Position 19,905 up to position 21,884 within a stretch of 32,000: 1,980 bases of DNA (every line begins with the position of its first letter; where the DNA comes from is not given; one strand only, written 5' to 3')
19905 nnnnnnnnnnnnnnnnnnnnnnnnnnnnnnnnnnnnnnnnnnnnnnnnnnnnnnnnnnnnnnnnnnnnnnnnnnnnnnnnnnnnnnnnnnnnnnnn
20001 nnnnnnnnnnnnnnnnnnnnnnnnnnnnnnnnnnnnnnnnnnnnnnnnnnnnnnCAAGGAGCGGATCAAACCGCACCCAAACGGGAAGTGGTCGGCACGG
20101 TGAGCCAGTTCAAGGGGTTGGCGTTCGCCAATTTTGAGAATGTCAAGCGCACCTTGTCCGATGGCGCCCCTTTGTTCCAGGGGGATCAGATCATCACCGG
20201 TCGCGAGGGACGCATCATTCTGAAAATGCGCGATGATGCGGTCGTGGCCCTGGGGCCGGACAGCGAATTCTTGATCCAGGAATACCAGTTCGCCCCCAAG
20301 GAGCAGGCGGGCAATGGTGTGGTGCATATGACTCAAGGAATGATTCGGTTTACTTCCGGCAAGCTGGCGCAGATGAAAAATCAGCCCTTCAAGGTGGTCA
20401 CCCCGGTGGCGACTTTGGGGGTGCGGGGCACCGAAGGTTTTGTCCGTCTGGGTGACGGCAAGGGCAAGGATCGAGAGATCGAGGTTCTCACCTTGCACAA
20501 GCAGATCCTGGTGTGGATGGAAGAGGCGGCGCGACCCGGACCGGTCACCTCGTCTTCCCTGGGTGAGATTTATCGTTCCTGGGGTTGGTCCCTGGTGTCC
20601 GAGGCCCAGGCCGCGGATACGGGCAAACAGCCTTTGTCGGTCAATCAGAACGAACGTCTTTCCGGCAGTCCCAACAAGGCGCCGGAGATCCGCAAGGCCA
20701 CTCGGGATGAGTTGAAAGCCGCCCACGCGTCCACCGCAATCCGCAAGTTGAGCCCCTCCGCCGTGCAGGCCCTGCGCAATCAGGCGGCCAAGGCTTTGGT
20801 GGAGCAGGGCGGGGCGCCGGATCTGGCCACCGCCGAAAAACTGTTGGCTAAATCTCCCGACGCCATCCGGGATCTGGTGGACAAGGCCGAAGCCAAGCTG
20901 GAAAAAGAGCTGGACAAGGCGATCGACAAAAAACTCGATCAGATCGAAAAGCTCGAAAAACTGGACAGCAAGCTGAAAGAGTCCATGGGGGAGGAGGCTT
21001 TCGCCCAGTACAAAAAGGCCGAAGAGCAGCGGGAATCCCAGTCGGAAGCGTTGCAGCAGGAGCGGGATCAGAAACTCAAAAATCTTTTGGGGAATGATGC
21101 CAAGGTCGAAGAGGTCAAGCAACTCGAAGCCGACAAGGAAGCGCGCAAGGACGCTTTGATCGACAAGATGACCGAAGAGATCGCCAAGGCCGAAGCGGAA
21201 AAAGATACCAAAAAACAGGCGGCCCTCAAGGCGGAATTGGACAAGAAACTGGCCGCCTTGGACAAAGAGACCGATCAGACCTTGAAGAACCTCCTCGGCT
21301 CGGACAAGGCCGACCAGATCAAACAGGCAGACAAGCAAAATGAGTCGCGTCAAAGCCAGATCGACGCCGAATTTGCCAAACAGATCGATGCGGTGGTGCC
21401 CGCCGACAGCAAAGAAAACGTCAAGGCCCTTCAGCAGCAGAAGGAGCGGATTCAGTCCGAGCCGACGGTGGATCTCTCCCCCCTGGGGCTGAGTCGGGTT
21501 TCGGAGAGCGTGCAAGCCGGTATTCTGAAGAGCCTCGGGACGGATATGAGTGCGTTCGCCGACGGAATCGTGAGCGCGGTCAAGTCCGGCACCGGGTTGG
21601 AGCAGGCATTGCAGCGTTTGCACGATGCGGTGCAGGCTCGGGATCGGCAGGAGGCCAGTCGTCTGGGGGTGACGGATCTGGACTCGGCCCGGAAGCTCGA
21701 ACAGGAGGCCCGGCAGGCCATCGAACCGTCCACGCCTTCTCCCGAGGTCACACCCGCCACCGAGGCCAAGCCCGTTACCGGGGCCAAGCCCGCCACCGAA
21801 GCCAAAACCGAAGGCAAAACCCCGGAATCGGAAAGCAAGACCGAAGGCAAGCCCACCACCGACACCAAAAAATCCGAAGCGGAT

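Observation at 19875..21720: Unusual head of the giant protein: signal anchor, FecR domain and a ~210-aa charged helix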

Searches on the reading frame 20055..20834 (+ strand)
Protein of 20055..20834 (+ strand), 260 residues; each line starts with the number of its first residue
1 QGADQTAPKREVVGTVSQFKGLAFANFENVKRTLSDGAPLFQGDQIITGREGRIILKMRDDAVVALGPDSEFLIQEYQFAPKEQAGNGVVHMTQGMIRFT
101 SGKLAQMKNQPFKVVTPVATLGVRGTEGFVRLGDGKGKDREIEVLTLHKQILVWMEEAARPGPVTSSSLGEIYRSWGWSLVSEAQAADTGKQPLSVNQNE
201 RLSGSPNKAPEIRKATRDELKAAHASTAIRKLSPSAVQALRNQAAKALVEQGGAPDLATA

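Call 25: search_solved_structures(query=window:20055-20834:+, max_evalue=1, show_alignments=3)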
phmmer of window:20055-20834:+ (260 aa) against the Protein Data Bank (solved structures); distinct sequences matched with E-value up to 1: 3.
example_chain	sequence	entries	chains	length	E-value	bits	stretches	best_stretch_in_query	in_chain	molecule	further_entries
5ix9_A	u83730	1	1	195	0.095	15.5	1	12-71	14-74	Antifreeze protein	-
4bz4_A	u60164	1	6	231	0.72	12.6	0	127-197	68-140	COPPER-REPRESSIBLE POLYPEPTIDE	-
6lg0_A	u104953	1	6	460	0.84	12.4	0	140-218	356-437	SbCGTa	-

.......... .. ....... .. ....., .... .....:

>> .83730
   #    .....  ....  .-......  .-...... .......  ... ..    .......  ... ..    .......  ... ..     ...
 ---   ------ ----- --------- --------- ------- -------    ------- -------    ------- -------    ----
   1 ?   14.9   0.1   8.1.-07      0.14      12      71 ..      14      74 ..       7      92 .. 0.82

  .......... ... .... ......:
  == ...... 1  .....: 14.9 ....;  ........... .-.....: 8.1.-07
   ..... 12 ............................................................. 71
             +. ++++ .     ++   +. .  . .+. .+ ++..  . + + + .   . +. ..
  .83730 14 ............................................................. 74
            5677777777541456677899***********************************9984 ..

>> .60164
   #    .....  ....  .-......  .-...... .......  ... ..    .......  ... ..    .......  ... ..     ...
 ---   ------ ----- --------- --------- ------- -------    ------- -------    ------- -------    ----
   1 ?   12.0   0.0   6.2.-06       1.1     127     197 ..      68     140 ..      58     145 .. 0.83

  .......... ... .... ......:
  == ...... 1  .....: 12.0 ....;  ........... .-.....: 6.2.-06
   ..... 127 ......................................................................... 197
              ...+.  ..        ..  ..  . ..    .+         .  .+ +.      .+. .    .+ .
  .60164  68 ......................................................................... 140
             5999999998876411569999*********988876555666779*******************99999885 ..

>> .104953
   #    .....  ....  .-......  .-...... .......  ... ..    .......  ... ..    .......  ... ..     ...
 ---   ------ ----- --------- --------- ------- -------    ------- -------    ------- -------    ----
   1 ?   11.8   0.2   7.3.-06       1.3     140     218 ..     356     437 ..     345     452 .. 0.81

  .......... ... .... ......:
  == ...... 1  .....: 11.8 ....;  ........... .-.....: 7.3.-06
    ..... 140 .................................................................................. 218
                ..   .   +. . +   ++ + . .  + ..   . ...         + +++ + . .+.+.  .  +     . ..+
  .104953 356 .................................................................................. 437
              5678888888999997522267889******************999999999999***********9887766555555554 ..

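Call 74: search_solved_structures(query=A3, max_evalue=10)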
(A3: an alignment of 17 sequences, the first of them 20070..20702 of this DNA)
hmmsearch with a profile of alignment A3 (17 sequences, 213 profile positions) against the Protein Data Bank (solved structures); distinct sequences matched with E-value up to 10: 2.
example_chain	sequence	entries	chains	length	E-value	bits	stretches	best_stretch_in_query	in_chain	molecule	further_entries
5ix9_A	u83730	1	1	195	1.3e-07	34.9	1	6-66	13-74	Antifreeze protein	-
6j98_A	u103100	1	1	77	1.5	11.7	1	38-64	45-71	P8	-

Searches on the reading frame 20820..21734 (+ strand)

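Call 46: search_protein_families(library=pfam, proteins=[window:20820-21734:+], max_evalue=5)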
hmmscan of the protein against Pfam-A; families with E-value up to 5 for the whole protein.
window:20820-21734:+ (305 aa): 5 families
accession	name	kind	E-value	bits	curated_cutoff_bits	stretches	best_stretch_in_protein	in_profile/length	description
PF13175.12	AAA_15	-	0.0035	17.5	32.1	1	23-276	114-321/374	AAA ATPase domain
PF00482.28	T2SSF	-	0.016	15.6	25.2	1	230-281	41-98/125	Type II secretion system (T2SS), protein F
PF06934.16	CTI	-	0.1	11.6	25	1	57-214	448-605/692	Fatty acid cis/trans isomerase (CTI)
PF08368.17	FAST_2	-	0.44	11.5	26.9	0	132-164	30-62/89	FAST kinase-like protein, subdomain 2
PF04502.18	Saf4_Yju2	-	2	8.4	27.8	1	26-207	128-308/332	Saf4/Yju2 protein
